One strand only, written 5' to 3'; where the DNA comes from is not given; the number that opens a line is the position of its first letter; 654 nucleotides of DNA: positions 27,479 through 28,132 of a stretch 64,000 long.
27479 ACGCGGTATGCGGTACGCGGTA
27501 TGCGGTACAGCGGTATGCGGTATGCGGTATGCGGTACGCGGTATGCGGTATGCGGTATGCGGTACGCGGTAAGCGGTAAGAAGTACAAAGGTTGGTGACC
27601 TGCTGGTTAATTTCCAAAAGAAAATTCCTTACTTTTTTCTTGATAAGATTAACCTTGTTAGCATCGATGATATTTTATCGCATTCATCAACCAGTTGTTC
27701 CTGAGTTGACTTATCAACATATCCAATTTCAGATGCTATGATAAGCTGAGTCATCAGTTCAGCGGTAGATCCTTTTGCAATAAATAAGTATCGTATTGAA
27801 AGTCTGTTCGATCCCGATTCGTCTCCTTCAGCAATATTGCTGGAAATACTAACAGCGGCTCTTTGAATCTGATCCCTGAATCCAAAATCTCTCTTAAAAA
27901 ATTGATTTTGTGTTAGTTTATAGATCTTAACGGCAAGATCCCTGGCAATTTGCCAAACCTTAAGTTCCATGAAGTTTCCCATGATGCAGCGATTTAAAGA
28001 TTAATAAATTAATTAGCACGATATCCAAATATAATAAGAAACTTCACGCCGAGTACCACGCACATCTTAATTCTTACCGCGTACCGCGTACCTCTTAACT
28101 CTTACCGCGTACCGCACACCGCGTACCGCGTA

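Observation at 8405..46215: Genome-scale vocabulary of short tandem repeats and GC palindromes fills almost every intergenic space, with modules shared between distant loci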

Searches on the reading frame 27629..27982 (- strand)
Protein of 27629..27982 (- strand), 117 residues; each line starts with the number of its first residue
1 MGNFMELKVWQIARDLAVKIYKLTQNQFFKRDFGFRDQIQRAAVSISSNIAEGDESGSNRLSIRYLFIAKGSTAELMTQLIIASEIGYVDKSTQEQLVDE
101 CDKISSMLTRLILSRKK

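Call 10: search_protein_families(library=pfam, proteins=[window:27629-27982:-], max_evalue=0.01)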
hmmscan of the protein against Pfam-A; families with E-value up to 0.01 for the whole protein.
window:27629-27982:- (117 aa): 1 family
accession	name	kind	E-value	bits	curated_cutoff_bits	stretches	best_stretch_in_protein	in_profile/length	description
PF05635.17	23S_rRNA_IVP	-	3.6e-34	117.6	33.8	1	6-109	2-105/106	23S rRNA-intervening sequence protein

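Call 14: find_encoding_contigs(protein=window:27629-27982:-, flank=10000, max_places=6)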
Protein window:27629-27982:- (117 aa): 2 contigs read that carry it; 2 places shown.
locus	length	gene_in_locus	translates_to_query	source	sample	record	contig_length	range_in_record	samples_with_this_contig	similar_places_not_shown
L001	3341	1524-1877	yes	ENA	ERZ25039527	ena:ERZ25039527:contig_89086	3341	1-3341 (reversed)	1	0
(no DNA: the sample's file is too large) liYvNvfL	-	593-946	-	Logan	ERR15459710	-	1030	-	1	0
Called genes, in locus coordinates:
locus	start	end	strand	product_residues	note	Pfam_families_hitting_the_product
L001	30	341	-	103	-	PF13683:rve_3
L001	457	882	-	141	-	-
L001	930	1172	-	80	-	-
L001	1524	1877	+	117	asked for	PF05635:23S_rRNA_IVP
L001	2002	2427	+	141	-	PF01527:HTH_Tnp_1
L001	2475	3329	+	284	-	PF00665:rve, PF13683:rve_3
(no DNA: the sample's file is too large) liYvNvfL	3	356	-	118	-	?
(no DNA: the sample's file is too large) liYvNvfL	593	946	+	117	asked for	PF05635:23S_rRNA_IVP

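Call 57: find_homologous_proteins(query=window:27629-27982:-, max_evalue=0.00001)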
Query window:27629-27982:- (117 aa): 1996 proteins with E <= 0.00001 among 1998 candidates; the best 120 are listed.
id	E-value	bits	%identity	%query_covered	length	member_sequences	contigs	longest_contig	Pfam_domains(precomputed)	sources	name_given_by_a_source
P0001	1.5e-65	236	97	100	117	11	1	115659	PF05635.18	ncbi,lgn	ncbi:MAG: four helix bundle protein [Bacteroidales bacterium]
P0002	7.9e-53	195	80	100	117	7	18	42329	PF05635.18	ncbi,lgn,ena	-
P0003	5.8e-51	189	77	98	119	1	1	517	PF05635.18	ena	-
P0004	6.1e-51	189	75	99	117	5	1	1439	PF05635.18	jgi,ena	-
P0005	9.2e-51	188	77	100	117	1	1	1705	PF05635.18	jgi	jgi:four helix bundle protein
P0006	1.6e-50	188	74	100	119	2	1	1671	PF05635.18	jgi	jgi:four helix bundle protein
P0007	1.7e-50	187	79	98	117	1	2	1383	PF05635.18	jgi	jgi:four helix bundle protein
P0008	3.0e-50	187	76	98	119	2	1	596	PF05635.18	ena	-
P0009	4.5e-50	186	75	100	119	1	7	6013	PF05635.18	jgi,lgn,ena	jgi:four helix bundle protein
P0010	6.1e-50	186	77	98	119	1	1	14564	PF05635.18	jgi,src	jgi:four helix bundle protein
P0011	6.5e-50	186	77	98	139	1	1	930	PF05635.18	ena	-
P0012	8.4e-50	185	73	100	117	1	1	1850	PF05635.18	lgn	-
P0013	8.5e-50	185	77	98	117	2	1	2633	PF05635.18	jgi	jgi:four helix bundle protein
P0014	8.7e-50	185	77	98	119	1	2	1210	PF05635.18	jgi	jgi:four helix bundle protein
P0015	9.0e-50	185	76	98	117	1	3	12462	PF05635.18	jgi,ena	jgi:four helix bundle protein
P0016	1.5e-49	184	77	98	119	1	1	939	PF05635.18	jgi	-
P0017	1.7e-49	184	75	98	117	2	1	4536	PF05635.18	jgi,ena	jgi:four helix bundle protein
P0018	1.8e-49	184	75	98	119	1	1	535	PF05635.18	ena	-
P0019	1.8e-49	184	71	98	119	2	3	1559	PF05635.18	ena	-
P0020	2.0e-49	184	74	98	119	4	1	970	PF05635.18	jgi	jgi:four helix bundle protein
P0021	2.3e-49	184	74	98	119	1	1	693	PF05635.18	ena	-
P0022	2.4e-49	184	76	98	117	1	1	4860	PF05635.18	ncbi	ncbi:MAG: four helix bundle protein [Bacteroidales bacterium]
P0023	2.7e-49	184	76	98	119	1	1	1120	PF05635.18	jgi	jgi:four helix bundle protein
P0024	3.1e-49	183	74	98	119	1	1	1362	PF05635.18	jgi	jgi:four helix bundle protein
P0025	3.9e-49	183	74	98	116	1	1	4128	PF05635.18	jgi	jgi:four helix bundle protein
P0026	4.0e-49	183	77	98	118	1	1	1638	PF05635.18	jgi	jgi:four helix bundle protein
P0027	4.1e-49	183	74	98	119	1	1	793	PF05635.18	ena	-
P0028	4.4e-49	183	74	98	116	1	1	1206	PF05635.18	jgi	jgi:four helix bundle protein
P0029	5.0e-49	183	75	98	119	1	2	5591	PF05635.18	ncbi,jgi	jgi:four helix bundle protein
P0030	5.1e-49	183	72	98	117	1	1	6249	PF05635.18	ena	-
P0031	6.0e-49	183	77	98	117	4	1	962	PF05635.18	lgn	-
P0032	6.4e-49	182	74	100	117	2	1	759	PF05635.18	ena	-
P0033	7.0e-49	182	71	98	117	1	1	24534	PF05635.18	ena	-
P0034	7.9e-49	182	71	98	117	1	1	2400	PF05635.18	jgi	jgi:four helix bundle protein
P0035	9.1e-49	182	74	98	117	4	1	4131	PF05635.18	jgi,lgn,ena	-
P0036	1.2e-48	182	73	100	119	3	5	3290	PF05635.18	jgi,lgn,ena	jgi:four helix bundle protein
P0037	1.2e-48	182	75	98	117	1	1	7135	PF05635.18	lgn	-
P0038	1.2e-48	182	76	98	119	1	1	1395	PF05635.18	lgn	-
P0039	1.3e-48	181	73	98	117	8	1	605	PF05635.18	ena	-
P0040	1.4e-48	181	71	98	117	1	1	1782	PF05635.18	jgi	jgi:four helix bundle protein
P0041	1.4e-48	181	74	98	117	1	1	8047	PF05635.18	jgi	jgi:four helix bundle protein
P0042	1.4e-48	181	72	99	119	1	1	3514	PF05635.18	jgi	jgi:four helix bundle protein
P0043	1.5e-48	181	74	98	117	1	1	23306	PF05635.18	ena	-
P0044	1.7e-48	181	73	98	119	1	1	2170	PF05635.18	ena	-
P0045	1.7e-48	181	73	98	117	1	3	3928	PF05635.18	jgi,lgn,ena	-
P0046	2.0e-48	181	73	98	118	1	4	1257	PF05635.18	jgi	jgi:four helix bundle protein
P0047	2.0e-48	181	76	98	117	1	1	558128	PF05635.18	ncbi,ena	-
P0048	2.2e-48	181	73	100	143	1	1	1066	PF05635.18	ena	-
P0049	2.5e-48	181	73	98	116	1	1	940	PF05635.18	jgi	jgi:four helix bundle protein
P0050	3.3e-48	180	72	100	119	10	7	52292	PF05635.18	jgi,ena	jgi:four helix bundle protein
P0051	3.3e-48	180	73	98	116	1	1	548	PF05635.18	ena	-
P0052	3.6e-48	180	72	98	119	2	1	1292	PF05635.18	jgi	jgi:four helix bundle protein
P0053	3.7e-48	180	71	98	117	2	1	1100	PF05635.18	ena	-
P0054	4.5e-48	180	74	98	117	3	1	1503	PF05635.18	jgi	jgi:four helix bundle protein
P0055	5.0e-48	180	71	98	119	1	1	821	PF05635.18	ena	-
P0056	5.0e-48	180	72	98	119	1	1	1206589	PF05635.18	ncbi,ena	-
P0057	5.4e-48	179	72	98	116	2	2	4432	PF05635.18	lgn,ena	-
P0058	5.6e-48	179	72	98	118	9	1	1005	PF05635.18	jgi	jgi:four helix bundle protein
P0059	6.4e-48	179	75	98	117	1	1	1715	PF05635.18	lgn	-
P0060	6.8e-48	179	71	98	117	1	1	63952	PF05635.18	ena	-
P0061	6.9e-48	179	71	100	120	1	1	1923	PF05635.18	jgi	jgi:four helix bundle protein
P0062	7.0e-48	179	70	100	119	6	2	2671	PF05635.18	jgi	jgi:four helix bundle protein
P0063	7.5e-48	179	73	98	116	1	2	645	PF05635.18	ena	-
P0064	7.5e-48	179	74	98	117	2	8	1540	PF05635.18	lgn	-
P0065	7.9e-48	179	72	98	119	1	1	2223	PF05635.18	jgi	jgi:four helix bundle protein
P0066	8.9e-48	179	73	96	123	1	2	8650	PF05635.18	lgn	-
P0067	9.3e-48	179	74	98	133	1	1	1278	PF05635.18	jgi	jgi:four helix bundle protein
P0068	9.4e-48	179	71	100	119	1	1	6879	PF05635.18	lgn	-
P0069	9.8e-48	179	72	98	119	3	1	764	PF05635.18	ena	-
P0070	9.9e-48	179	75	98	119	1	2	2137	PF05635.18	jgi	jgi:four helix bundle protein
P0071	1.0e-47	179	74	98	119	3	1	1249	PF05635.18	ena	-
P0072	1.0e-47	179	72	98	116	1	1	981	PF05635.18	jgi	jgi:four helix bundle protein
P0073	1.3e-47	178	70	99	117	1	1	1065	PF05635.18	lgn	-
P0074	1.4e-47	178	71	98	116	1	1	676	PF05635.18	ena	-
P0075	1.5e-47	178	73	98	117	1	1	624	PF05635.18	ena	-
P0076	1.6e-47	178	73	98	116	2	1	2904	PF05635.18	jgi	jgi:four helix bundle protein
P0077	1.8e-47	178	72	98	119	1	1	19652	PF05635.18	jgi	jgi:four helix bundle protein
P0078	2.0e-47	178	71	100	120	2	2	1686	PF05635.18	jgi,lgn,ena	jgi:four helix bundle protein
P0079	2.1e-47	178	71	98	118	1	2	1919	PF05635.18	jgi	jgi:four helix bundle protein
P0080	2.6e-47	177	70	98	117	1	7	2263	PF05635.18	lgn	-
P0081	2.6e-47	177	74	100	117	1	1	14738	PF05635.18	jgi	jgi:four helix bundle protein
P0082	3.7e-47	177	72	98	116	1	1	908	PF05635.18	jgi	jgi:four helix bundle protein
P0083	4.2e-47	177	74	98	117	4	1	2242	PF05635.18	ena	-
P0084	4.3e-47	177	72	98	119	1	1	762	PF05635.18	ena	-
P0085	4.5e-47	176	70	100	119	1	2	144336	PF05635.18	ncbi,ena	-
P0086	5.4e-47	176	70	98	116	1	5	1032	PF05635.18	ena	-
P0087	5.9e-47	176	71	98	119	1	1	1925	PF05635.18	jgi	jgi:four helix bundle protein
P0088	6.1e-47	176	72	98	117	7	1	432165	PF05635.18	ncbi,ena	-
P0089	6.7e-47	176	70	98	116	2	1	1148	PF05635.18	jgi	jgi:four helix bundle protein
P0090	7.1e-47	176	69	100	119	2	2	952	PF05635.18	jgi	jgi:four helix bundle protein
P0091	7.2e-47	176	74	96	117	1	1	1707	PF05635.18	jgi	jgi:four helix bundle protein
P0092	1.1e-46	175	72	98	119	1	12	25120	PF05635.18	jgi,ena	-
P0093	1.3e-46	175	73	98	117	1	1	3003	PF05635.18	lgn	-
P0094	1.3e-46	175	72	100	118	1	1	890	PF05635.18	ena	-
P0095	1.4e-46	175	70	98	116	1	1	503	PF05635.18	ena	-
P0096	1.7e-46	175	70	98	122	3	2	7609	PF05635.18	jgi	jgi:four helix bundle protein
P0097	2.1e-46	174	72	98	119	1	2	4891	PF05635.18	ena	-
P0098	2.2e-46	174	68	100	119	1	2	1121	PF05635.18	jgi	jgi:four helix bundle protein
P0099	2.4e-46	174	72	98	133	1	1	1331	PF05635.18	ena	-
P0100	2.4e-46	174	74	98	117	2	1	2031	PF05635.18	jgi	-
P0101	2.6e-46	174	72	98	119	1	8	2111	PF05635.18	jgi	jgi:four helix bundle protein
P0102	3.1e-46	174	70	98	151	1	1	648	PF05635.18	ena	-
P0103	3.3e-46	174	69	100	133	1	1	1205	PF05635.18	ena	-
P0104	3.7e-46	174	70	98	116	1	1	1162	PF05635.18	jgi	-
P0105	5.6e-46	173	69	98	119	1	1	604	PF05635.18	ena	-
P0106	6.7e-46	173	72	98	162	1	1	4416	PF05635.18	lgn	-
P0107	7.7e-46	173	73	98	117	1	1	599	PF05635.18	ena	-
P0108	1.0e-45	172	69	100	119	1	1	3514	PF05635.18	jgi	jgi:four helix bundle protein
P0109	1.2e-45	172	70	98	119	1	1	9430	PF05635.18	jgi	-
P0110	1.3e-45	172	69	99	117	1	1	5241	PF05635.18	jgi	jgi:four helix bundle protein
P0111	2.3e-45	171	69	100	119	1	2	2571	PF05635.18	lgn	-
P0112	2.5e-45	171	70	98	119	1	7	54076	PF05635.18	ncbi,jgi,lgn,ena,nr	ncbi:MAG TPA: four helix bundle protein [Bacteroidales bacterium]|nr:four helix bundle protein [Bact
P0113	3.3e-45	171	68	100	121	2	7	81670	PF05635.18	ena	-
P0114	4.9e-45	170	69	98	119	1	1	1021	PF05635.18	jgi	jgi:four helix bundle protein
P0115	5.1e-45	170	70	98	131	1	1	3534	PF05635.18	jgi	jgi:four helix bundle protein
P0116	5.2e-45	170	68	98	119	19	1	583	PF05635.18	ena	-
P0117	5.2e-45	170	71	98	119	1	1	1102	PF05635.18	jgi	jgi:four helix bundle protein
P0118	8.7e-45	169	67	98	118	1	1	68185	PF05635.18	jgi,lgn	jgi:four helix bundle protein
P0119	9.5e-45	169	68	98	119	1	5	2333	PF05635.18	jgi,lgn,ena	jgi:four helix bundle protein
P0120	9.8e-45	169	70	98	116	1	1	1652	PF05635.18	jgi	jgi:four helix bundle protein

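Call 58: find_encoding_contigs(protein=P0001, flank=10000, max_places=4)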
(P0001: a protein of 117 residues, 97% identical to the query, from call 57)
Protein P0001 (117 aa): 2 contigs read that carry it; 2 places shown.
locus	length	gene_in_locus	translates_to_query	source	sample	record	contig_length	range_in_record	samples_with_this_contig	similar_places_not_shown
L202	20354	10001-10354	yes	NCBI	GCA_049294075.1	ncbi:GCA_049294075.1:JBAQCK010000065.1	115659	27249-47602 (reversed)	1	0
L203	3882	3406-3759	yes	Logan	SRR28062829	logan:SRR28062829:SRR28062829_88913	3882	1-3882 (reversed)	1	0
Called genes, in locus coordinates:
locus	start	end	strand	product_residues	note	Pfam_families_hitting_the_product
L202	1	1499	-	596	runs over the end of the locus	PF00664:ABC_membrane, PF00005:ABC_tran, PF13304:AAA_21 (faint)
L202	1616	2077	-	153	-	PF00717:Peptidase_S24 (weak)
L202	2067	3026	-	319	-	PF27840:ScmC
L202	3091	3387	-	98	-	PF05402:PqqD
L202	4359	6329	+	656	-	PF08206:OB_RNB, PF17876:CSD2 (weak), PF17849:OB_Dis3, PF17876:CSD2, PF00773:RNB, PF00575:S1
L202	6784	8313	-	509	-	PF04551:GcpE, PF26540:GcpE_C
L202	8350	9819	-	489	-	PF01406:tRNA-synt_1e, PF09334:tRNA-synt_1g (weak), PF09190:DALR_2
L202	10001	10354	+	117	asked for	PF05635:23S_rRNA_IVP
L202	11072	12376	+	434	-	PF01053:Cys_Met_Meta_PP, PF01041:DegT_DnrJ_EryC1 (weak)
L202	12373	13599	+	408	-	PF03447:NAD_binding_3, PF00742:Homoserine_dh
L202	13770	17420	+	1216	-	PF02574:S-methyl_trans, PF00809:Pterin_bind, PF02607:B12-binding_2, PF02310:B12-binding, PF02965:Met_synt_B12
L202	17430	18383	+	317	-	PF02219:MTHFR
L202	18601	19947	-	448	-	PF00438:S-AdoMet_synt_N, PF02772:S-AdoMet_synt_M, PF02773:S-AdoMet_synt_C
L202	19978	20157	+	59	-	-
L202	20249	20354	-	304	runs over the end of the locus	PF00005:ABC_tran, PF13304:AAA_21 (faint)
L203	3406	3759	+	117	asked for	PF05635:23S_rRNA_IVP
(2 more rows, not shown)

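Call 59: find_encoding_contigs(protein=P0002, flank=1500, max_places=10)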
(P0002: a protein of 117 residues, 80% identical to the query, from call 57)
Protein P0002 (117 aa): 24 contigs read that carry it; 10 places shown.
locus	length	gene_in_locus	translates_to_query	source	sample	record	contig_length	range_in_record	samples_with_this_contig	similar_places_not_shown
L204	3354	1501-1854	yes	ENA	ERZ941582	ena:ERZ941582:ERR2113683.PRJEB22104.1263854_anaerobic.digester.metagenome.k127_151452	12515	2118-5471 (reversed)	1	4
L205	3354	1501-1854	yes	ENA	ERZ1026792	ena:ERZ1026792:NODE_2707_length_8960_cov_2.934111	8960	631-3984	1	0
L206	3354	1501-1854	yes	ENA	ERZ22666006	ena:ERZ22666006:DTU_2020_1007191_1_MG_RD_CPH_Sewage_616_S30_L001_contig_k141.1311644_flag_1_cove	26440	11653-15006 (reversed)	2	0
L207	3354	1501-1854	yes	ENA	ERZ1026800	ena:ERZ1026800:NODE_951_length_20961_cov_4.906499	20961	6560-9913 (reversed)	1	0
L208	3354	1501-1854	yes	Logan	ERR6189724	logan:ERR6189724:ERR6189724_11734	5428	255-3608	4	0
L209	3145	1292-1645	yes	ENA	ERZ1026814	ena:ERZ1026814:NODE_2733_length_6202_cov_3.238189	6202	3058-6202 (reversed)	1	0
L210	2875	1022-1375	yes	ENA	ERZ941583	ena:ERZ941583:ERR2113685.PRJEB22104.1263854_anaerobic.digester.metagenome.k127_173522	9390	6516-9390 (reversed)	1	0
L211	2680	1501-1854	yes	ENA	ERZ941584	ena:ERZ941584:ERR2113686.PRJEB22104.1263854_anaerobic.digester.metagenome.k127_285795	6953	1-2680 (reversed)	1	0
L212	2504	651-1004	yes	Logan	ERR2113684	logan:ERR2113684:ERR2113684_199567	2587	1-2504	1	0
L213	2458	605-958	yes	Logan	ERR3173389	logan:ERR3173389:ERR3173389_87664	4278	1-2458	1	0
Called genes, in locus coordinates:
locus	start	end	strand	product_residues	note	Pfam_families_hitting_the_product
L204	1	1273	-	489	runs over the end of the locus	PF01406:tRNA-synt_1e, PF09334:tRNA-synt_1g (faint), PF23493:CysS_C (faint), PF09190:DALR_2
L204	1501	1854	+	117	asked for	PF05635:23S_rRNA_IVP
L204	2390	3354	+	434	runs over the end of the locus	PF01053:Cys_Met_Meta_PP, PF00155:Aminotran_1_2 (weak), PF01041:DegT_DnrJ_EryC1 (weak)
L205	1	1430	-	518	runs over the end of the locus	PF01406:tRNA-synt_1e, PF09334:tRNA-synt_1g (faint), PF23493:CysS_C (faint), PF09190:DALR_2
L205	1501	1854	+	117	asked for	PF05635:23S_rRNA_IVP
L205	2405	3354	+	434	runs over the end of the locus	PF01053:Cys_Met_Meta_PP, PF00155:Aminotran_1_2 (weak), PF01041:DegT_DnrJ_EryC1 (weak)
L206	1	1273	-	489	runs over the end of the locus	PF01406:tRNA-synt_1e, PF09334:tRNA-synt_1g (faint), PF23493:CysS_C (faint), PF09190:DALR_2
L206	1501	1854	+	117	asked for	PF05635:23S_rRNA_IVP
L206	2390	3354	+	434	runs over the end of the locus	PF01053:Cys_Met_Meta_PP, PF00155:Aminotran_1_2 (weak), PF01041:DegT_DnrJ_EryC1 (weak)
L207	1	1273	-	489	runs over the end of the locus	PF01406:tRNA-synt_1e, PF09334:tRNA-synt_1g (faint), PF23493:CysS_C (faint), PF09190:DALR_2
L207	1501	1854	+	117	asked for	PF05635:23S_rRNA_IVP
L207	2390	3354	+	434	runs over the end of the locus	PF01053:Cys_Met_Meta_PP, PF00155:Aminotran_1_2 (weak), PF01041:DegT_DnrJ_EryC1 (weak)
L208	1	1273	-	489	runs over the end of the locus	PF01406:tRNA-synt_1e, PF09334:tRNA-synt_1g (faint), PF23493:CysS_C (faint), PF09190:DALR_2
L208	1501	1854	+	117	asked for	PF05635:23S_rRNA_IVP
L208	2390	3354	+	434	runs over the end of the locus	PF01053:Cys_Met_Meta_PP, PF00155:Aminotran_1_2 (weak), PF01041:DegT_DnrJ_EryC1 (weak)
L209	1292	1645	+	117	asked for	PF05635:23S_rRNA_IVP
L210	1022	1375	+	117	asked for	PF05635:23S_rRNA_IVP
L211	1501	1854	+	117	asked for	PF05635:23S_rRNA_IVP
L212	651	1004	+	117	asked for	PF05635:23S_rRNA_IVP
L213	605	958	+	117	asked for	PF05635:23S_rRNA_IVP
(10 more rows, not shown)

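Call 63: find_encoding_contigs(protein=P0050, flank=1200, max_places=4)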
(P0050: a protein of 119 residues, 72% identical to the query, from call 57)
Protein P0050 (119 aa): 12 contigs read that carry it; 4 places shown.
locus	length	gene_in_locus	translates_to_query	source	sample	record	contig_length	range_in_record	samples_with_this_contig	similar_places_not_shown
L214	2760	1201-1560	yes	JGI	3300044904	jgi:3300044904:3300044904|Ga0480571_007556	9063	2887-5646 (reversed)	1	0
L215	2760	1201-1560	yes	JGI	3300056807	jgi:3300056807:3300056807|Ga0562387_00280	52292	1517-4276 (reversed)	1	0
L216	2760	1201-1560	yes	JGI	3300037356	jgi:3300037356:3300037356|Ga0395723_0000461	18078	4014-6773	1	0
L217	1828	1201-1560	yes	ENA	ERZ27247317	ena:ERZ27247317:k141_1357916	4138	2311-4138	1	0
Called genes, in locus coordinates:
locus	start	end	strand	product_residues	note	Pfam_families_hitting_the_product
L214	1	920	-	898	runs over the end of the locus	PF13229:Beta_helix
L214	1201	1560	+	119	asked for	PF05635:23S_rRNA_IVP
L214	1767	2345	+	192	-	-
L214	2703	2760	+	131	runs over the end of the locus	-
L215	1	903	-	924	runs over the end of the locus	-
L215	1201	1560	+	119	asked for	PF05635:23S_rRNA_IVP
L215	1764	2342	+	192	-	-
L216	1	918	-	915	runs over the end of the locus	PF18962:Por_Secre_tail (weak)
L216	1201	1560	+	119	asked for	PF05635:23S_rRNA_IVP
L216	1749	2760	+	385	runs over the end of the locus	PF13173:AAA_14, PF13635:DUF4143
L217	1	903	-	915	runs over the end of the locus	-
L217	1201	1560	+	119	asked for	PF05635:23S_rRNA_IVP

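Call 64: find_encoding_contigs(protein=P0113, flank=1200, max_places=4)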
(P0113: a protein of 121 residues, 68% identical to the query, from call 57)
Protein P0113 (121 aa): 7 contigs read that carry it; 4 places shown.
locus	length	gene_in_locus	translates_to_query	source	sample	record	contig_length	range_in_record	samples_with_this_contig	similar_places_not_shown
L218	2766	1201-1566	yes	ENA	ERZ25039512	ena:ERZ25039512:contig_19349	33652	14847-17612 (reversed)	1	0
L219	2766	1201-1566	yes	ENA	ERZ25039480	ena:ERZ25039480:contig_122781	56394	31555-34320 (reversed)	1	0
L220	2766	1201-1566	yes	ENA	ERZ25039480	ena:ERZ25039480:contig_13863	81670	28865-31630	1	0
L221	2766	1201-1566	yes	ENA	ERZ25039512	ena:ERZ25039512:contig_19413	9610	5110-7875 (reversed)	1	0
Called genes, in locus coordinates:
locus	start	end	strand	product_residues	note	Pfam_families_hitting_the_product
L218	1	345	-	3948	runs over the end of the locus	PF18911:PKD_4 (faint), PF10162:G8 (weak), PF19081:Ig_7, PF19406:PKD_5, PF19408:PKD_6, PF19406:PKD_5, PF19408:PKD_6 (weak), PF19081:Ig_7, +3 more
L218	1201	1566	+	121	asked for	PF05635:23S_rRNA_IVP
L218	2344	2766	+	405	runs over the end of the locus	PF13173:AAA_14, PF13635:DUF4143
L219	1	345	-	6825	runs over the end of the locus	PF19081:Ig_7, PF19406:PKD_5, PF19408:PKD_6, PF19406:PKD_5, PF19081:Ig_7, PF18676:MBG_2, PF18657:YDG, PF18676:MBG_2, +3 more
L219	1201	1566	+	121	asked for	PF05635:23S_rRNA_IVP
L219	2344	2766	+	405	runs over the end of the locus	PF13173:AAA_14, PF13635:DUF4143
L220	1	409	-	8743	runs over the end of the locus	-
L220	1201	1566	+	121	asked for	PF05635:23S_rRNA_IVP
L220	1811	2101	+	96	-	-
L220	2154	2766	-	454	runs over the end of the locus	PF13173:AAA_14, PF13635:DUF4143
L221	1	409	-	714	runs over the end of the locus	?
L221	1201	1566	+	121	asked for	PF05635:23S_rRNA_IVP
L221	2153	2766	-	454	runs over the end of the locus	PF13173:AAA_14, PF13635:DUF4143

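Call 65: find_encoding_contigs(protein=P0056, flank=1200, max_places=3)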
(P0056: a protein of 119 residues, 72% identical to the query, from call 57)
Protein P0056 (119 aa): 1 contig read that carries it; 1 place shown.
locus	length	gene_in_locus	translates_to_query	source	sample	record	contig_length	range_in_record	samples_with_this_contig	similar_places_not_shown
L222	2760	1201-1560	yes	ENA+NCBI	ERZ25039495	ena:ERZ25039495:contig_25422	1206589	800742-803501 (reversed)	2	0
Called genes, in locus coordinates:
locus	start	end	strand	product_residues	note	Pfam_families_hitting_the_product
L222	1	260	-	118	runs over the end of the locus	PF05635:23S_rRNA_IVP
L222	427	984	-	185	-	-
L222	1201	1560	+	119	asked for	PF05635:23S_rRNA_IVP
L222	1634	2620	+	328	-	PF14907:NTP_transf_5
